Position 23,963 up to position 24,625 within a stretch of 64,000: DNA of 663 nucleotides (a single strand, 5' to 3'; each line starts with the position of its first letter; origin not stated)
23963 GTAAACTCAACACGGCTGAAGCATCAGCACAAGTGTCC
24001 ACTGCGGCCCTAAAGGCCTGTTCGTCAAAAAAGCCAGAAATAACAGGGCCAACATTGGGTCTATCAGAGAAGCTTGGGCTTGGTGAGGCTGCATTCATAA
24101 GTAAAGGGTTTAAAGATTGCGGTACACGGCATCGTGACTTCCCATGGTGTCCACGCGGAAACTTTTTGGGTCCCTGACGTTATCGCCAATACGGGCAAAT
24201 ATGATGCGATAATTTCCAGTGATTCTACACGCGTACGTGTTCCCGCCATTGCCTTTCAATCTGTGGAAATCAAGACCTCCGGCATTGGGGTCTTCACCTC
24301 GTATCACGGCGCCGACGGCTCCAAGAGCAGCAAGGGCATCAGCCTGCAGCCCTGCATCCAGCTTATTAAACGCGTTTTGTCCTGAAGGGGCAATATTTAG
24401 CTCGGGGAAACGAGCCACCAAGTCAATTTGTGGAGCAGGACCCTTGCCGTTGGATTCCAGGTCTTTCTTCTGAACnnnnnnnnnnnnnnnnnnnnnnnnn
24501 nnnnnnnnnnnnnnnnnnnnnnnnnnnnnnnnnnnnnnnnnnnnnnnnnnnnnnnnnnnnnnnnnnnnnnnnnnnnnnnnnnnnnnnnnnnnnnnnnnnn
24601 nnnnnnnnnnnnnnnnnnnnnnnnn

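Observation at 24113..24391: RelE/ParE-fold toxin module fused to the C-terminus of an 878-aa protein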

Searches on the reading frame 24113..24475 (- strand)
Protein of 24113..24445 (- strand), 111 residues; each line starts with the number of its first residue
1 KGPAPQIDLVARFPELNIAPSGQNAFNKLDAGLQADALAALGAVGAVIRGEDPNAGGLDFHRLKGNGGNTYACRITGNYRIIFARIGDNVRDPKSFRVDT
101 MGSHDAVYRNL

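Call 3: search_protein_families(library=pfam, proteins=[window:24113-24412:-], max_evalue=1)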
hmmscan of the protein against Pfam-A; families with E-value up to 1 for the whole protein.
window:24113-24412:- (100 aa): 1 family
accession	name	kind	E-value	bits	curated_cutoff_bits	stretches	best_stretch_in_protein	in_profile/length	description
PF05015.19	HigB-like_toxin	-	0.0032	18.3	27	1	46-74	50-78/91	RelE-like toxin of type II toxin-antitoxin system HigB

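Call 4: search_protein_families(library=ncbifam, proteins=[window:24113-24412:-], max_evalue=1)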
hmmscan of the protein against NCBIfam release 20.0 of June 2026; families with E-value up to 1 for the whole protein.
window:24113-24412:- (100 aa): 1 family
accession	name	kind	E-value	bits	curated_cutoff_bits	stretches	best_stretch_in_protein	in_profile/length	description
TIGR02385.1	RelE_StbE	subfamily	0.012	16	27.9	1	5-78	2-73/88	type II toxin-antitoxin system mRNA interferase toxin, RelE/StbE family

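Call 9: search_solved_structures(query=window:24113-24412:-, max_evalue=10, show_alignments=3)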
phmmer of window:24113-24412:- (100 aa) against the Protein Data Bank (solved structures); distinct sequences matched with E-value up to 10: 2.
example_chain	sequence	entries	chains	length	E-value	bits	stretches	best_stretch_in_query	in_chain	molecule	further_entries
4oh2_A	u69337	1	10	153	2.1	12.1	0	38-66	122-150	Superoxide dismutase [Cu-Zn]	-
1to4_A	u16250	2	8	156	3.1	11.5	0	38-66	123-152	Superoxide dismutase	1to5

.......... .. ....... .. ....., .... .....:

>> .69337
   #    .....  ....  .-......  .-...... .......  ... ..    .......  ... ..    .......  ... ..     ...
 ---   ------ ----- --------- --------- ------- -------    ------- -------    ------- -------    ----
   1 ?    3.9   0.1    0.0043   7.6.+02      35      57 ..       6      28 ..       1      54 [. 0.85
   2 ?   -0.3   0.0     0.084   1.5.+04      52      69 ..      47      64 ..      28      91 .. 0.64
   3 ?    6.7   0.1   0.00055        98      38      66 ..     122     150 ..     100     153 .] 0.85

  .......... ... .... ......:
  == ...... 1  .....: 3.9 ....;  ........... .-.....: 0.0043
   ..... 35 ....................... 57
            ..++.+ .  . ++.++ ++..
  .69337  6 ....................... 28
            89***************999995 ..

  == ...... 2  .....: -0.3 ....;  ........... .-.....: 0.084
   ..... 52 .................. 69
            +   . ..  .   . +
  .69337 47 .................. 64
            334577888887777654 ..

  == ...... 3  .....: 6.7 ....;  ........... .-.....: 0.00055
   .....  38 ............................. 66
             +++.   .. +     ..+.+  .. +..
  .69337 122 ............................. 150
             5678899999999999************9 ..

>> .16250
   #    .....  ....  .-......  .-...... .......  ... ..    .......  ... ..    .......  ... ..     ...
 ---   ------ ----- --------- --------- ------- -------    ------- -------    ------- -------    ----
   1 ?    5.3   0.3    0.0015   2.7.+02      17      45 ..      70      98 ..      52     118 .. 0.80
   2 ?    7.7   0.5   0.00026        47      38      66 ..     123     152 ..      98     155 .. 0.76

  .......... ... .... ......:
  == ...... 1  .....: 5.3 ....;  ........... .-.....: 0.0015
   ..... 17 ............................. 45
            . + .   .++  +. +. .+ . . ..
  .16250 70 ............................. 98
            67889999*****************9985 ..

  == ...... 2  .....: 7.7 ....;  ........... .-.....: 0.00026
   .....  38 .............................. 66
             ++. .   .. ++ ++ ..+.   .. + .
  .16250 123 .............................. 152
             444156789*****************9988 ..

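Call 13: find_homologous_proteins(query=window:24113-24412:-, max_evalue=10)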
Query window:24113-24412:-: 19 candidates shared short words with the query, none scored E <= 10.

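Call 23: predict_structure(protein=window:24113-24445:-)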
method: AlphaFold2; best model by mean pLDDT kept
length: 111 residues; sequences in the alignment: 1
mean_pLDDT: 40.1   pTM: 0.27
mean pLDDT of the five models: 40.1, 39.9, 37.8, 37.1, 33.4
residues with pLDDT >= 90: 0; 70-90: 0; 50-70: 10; < 50: 101
segments of 3 or more residues with pLDDT < 50: 1-30, 32-34, 42-50, 52-74, 79-111
pLDDT, mean of each block of 10 residues (from residue 1): 29 36 42 48 45 48 43 49 37 32 34 30
secondary structure, 60 per line:
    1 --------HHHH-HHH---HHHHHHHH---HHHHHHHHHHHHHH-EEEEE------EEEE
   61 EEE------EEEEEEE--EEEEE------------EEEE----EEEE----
elements in order: H9-12 H20-27 H31-44 E46-50 E57-63 E70-76 E79-83 E96-99 E104-107

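Call 24: search_protein_families(library=phrogs, proteins=[window:24113-24412:-], max_evalue=10)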
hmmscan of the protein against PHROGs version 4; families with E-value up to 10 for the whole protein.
window:24113-24412:- (100 aa): 2 families
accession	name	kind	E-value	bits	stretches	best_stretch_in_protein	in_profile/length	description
phrog_3066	-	moron, auxiliary metabolic gene and host takeover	2.1e-06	28.8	1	16-79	20-83/94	toxin of TA system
phrog_1213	-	moron, auxiliary metabolic gene and host takeover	0.00067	21.2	1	5-78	5-72/88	RelE-like toxin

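Call 25: search_protein_families(library=padloc, proteins=[window:24113-24412:-], max_evalue=10)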
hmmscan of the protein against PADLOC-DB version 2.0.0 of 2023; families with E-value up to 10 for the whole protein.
window:24113-24412:- (100 aa): 0 families

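Call 26: search_protein_families(library=pfam, proteins=[window:24113-24379:-, window:24113-24475:-], max_evalue=10)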
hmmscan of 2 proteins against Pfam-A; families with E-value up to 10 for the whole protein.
window:24113-24379:- (89 aa): 2 families
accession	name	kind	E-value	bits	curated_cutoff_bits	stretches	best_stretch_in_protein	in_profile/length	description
PF05015.19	HigB-like_toxin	-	0.0029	18.5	27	1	35-63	50-78/91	RelE-like toxin of type II toxin-antitoxin system HigB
PF24732.2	ParE_like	-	0.25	11.8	24.4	1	36-67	23-53/67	ParE-like toxin domain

window:24113-24475:- (121 aa): 1 family
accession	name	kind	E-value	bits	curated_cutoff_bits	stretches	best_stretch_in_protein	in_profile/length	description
PF05015.19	HigB-like_toxin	-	0.0044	17.9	27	1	67-95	50-78/91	RelE-like toxin of type II toxin-antitoxin system HigB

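Call 31: search_dna_similar(query=window:24113-24412:-, collection=phages, mode=protein, max_evalue=10, max_rows=25)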
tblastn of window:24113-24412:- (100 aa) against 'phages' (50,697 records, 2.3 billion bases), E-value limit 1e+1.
Records with a match: 3; places in all: 3; records where one place covers at least 80% of the query: 0.
Best place of each record, by identity: <60% 3.
By first word of the organism name: Salmonella 2; Escherichia 1.
By host as written in the record: Escherichia coli O117:H7 strain 23169 1; Homo sapiens 1; Salmonella enterica subsp. enterica serovar Kentucky 1.
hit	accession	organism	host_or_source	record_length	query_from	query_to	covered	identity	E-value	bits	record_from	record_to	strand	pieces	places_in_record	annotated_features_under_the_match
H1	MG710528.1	Escherichia phage GER2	Escherichia coli O117:H7 strain 23169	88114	40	77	38%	38.5%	1e+0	33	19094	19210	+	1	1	plasmid maintenance system killer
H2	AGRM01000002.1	Salmonella enterica subsp. houtenae str. ATCC BAA-1581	Homo sapiens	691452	55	100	46%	30.6%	4e+0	32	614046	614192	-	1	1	lipopolysaccharide transport periplasmic protein LptA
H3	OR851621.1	Salmonella phage S.Kent 1-2-1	Salmonella enterica subsp. enterica ...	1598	55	100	46%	28.6%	5e+0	31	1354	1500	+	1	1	record has no annotation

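Call 32: search_dna_similar(query=window:24113-24412:-, collection=plasmids, mode=protein, max_evalue=10, max_rows=25)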
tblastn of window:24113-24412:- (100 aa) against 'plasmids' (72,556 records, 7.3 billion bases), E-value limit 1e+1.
Records with a match: 97; places in all: 98; records where one place covers at least 80% of the query: 0.
Best place of each record, by identity: <60% 97.
By first word of the organism name: Pseudomonas 67; Pantoea 4; Streptomyces 3; Shinella 2; Hymenobacter 2; Enterobacter 2; Azospirillum 2; Klebsiella 2; Halomonas 2; Desulfosarcina 1; and 10 more.
By predicted mobility (MOB-suite, as given by PLSDB): non-mobilizable 84; mobilizable 7; conjugative 6.
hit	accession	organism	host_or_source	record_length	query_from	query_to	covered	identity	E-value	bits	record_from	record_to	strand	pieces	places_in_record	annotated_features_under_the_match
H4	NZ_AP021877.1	Desulfosarcina ovata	-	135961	40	100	61%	34.4%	8e-1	35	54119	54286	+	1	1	type II toxin-antitoxin system RelE/ParE family toxin | HigA family addiction module antitoxin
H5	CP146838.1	Streptomyces griseoaurantiacus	-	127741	40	100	61%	32.8%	9e-1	35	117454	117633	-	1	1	UvrD-helicase domain-containing protein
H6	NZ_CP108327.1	Streptomyces jietaisiensis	-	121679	40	100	61%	32.8%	9e-1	35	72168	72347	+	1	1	UvrD-helicase domain-containing protein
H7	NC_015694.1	Runella slithyformis DSM 19594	fresh water lake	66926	40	100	61%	32.8%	2e+0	34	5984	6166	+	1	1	type II toxin-antitoxin system RelE/ParE family toxin | HigA family addiction module antitoxin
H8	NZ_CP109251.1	Streptomyces cellulosae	-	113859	40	100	61%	31.1%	1e+0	34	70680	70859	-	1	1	UvrD-helicase domain-containing protein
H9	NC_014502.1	Gloeothece verrucosa PCC 7822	fresh water in rice field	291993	41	97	57%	32.8%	6e+0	32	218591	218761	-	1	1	type II toxin-antitoxin system mRNA interferase toxin, RelE/StbE ...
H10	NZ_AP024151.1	Methylobacterium indicum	-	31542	38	72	35%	51.4%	6e-2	38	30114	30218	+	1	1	type II toxin-antitoxin system RelE/ParE family toxin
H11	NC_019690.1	Pseudanabaena sp. PCC 7367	-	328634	42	97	56%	32.1%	1e+0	35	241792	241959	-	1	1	type II toxin-antitoxin system mRNA interferase toxin, RelE/StbE ...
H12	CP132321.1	Shinella sumterensis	Homo sapiens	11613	38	81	44%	40.9%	2e+0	34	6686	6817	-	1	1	type II toxin-antitoxin system RelE/ParE family toxin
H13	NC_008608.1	Pelobacter propionicus DSM 2379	-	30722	40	81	42%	42.9%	4e-1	36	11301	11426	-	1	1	type II toxin-antitoxin system RelE/ParE family toxin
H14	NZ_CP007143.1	Hymenobacter swuensis DY53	-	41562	40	93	54%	33.3%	5e+0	33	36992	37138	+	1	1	type II toxin-antitoxin system RelE/ParE family toxin | HigA family addiction module antitoxin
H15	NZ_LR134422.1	Legionella adelaidensis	environmental,Cooling tower water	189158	40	81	42%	40.5%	5e-1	36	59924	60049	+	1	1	type II toxin-antitoxin system RelE/ParE family toxin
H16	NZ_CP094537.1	Hymenobacter monticola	Single cell,a pond on the Huanglong ...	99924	38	81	44%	38.6%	1e-1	37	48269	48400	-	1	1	type II toxin-antitoxin system RelE/ParE family toxin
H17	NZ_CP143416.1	Pantoea agglomerans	Phaseolus vulgaris,cell ...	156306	38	78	41%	41.5%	9e-1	35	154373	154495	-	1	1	type II toxin-antitoxin system RelE/ParE family toxin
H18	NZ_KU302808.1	Enterobacter cloacae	Homo sapiens,sputum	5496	50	100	51%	33.3%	6e+0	32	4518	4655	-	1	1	type II toxin-antitoxin system RelE/ParE family toxin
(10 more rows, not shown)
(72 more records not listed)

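Call 41: get_annotated_region(hit=H4, flank=500)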
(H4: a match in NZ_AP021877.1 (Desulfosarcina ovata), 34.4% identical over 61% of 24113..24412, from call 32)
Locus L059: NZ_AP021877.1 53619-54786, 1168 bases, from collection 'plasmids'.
description: Desulfosarcina ovata subsp. sediminis strain 28bB2T plasmid Do28_1, complete sequence
organism: Desulfosarcina ovata (NCBI taxid 885957)
taxonomy: Bacteria; Thermodesulfobacteriota; Desulfobacteria; Desulfobacterales; Desulfosarcinaceae; Desulfosarcina; Desulfosarcina ovata
host: -; source: -; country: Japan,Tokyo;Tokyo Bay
typing (MOB-suite, as given by PLSDB): mobilizable; relaxase MOBQ
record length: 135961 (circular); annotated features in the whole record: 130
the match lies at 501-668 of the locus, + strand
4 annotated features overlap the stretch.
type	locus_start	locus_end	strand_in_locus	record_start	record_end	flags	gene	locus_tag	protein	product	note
CDS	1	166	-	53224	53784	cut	-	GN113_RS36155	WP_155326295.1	recombinase family protein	GO:0006310 - DNA recombination [Evidence IEA]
CDS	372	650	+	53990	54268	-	-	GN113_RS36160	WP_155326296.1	type II toxin-antitoxin system RelE/ParE family toxin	-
CDS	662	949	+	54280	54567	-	-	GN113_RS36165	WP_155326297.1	HigA family addiction module antitoxin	-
CDS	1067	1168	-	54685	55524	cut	-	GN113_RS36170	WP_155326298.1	hypothetical protein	-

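Call 42: get_annotated_region(hit=H7, flank=500)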
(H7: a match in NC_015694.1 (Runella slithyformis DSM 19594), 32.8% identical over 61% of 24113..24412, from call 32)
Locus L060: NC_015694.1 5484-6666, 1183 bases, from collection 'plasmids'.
description: Runella slithyformis DSM 19594 plasmid pRUNSL03, complete sequence
organism: Runella slithyformis DSM 19594 (NCBI taxid 761193)
taxonomy: Bacteria; Bacteroidota; Cytophagia; Cytophagales; Spirosomataceae; Runella; Runella slithyformis; Runella slithyformis DSM 19594
host: -; source: fresh water lake; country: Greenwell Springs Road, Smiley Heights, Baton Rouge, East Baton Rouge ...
typing (MOB-suite, as given by PLSDB): conjugative; replicon rep_cluster_1309; relaxase MOBP; mating-pair formation MPF_T
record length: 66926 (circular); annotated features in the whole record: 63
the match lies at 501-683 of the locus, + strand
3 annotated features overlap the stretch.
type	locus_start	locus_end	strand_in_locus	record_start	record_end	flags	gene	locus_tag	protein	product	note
CDS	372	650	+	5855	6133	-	-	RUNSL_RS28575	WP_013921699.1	type II toxin-antitoxin system RelE/ParE family toxin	-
CDS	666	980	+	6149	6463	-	-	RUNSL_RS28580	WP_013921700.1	HigA family addiction module antitoxin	-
CDS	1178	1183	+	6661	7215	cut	-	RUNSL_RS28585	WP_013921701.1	hypothetical protein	-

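Call 43: get_annotated_region(hit=H10, flank=500)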
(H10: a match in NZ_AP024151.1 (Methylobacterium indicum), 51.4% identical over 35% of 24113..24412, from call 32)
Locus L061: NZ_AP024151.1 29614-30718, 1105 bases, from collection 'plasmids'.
description: Methylobacterium indicum strain VL1 plasmid pVL1_6, complete sequence
organism: Methylobacterium indicum (NCBI taxid 1775910)
taxonomy: Bacteria; Pseudomonadota; Alphaproteobacteria; Hyphomicrobiales; Methylobacteriaceae; Methylobacterium; Methylobacterium indicum
host: -; source: -; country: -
typing (MOB-suite, as given by PLSDB): non-mobilizable
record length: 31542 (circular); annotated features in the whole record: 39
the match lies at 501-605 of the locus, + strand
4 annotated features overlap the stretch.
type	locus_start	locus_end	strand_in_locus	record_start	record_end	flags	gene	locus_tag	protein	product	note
CDS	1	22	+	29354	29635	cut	-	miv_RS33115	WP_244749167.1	hypothetical protein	-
CDS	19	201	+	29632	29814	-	-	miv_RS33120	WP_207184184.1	hypothetical protein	-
CDS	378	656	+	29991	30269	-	-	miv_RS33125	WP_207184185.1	type II toxin-antitoxin system RelE/ParE family toxin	-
CDS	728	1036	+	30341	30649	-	-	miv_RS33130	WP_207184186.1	HigA family addiction module antitoxin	-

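Call 44: get_annotated_region(hit=H13, flank=500)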
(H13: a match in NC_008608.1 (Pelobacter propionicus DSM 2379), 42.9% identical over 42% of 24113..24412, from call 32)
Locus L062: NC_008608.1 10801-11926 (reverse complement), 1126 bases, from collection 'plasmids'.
description: Pelobacter propionicus DSM 2379 plasmid pPRO2, complete sequence
organism: Pelobacter propionicus DSM 2379 (NCBI taxid 338966)
taxonomy: Bacteria; Thermodesulfobacteriota; Desulfuromonadia; Desulfuromonadales; Desulfuromonadaceae; Pelobacter; Pelobacter propionicus; Pelobacter propionicus DSM 2379
host: -; source: -; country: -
typing (MOB-suite, as given by PLSDB): mobilizable; replicon rep_cluster_1774; relaxase MOBQ
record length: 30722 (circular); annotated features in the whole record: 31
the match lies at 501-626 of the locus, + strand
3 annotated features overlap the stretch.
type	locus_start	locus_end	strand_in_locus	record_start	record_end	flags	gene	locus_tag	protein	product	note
CDS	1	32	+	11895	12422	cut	-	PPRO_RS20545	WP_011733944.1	GNAT family N-acetyltransferase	-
CDS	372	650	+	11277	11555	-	-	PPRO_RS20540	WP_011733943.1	type II toxin-antitoxin system RelE/ParE family toxin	-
CDS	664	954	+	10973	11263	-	-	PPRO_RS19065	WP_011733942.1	HigA family addiction module antitoxin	-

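Call 45: get_annotated_region(hit=H16, flank=500)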
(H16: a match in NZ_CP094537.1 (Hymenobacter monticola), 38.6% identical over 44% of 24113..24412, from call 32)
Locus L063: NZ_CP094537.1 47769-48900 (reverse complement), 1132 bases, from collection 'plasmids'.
description: Hymenobacter monticola strain KACC 22596 plasmid unnamed3, complete sequence
organism: Hymenobacter monticola (NCBI taxid 1705399)
taxonomy: Bacteria; Bacteroidota; Cytophagia; Cytophagales; Hymenobacteraceae; Hymenobacter; Hymenobacter monticola
host: -; source: Single cell,a pond on the Huanglong mountain; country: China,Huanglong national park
typing (MOB-suite, as given by PLSDB): non-mobilizable
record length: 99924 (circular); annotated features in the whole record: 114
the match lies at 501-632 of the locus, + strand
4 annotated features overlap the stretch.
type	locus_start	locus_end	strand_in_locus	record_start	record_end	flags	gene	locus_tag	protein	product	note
CDS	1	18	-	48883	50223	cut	chrA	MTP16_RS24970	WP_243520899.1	chromate efflux transporter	GO:0015703 - chromate transport [Evidence IEA]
CDS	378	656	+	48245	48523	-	-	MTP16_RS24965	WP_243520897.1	type II toxin-antitoxin system RelE/ParE family toxin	-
CDS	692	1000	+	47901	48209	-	-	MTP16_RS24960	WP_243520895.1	HigA family addiction module antitoxin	-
CDS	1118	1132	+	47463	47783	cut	-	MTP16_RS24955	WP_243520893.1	hypothetical protein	-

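Call 46: get_annotated_region(hit=H5, flank=3000)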
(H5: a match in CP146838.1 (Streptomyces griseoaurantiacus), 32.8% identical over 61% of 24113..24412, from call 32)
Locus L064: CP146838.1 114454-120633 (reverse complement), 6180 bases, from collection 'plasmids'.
description: Streptomyces griseoaurantiacus strain XQ-29 plasmid p-XQ-29-A, complete sequence
organism: Streptomyces griseoaurantiacus (NCBI taxid 68213)
taxonomy: Bacteria; Actinomycetota; Actinomycetes; Kitasatosporales; Streptomycetaceae; Streptomyces; Streptomyces griseoaurantiacus
host: -; source: -; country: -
typing (MOB-suite, as given by PLSDB): non-mobilizable
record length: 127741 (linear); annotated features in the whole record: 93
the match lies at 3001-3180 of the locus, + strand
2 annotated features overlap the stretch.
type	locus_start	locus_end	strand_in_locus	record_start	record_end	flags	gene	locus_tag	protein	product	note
CDS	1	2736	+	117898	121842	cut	-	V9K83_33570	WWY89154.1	helicase-related protein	-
CDS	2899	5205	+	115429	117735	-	-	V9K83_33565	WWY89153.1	UvrD-helicase domain-containing protein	-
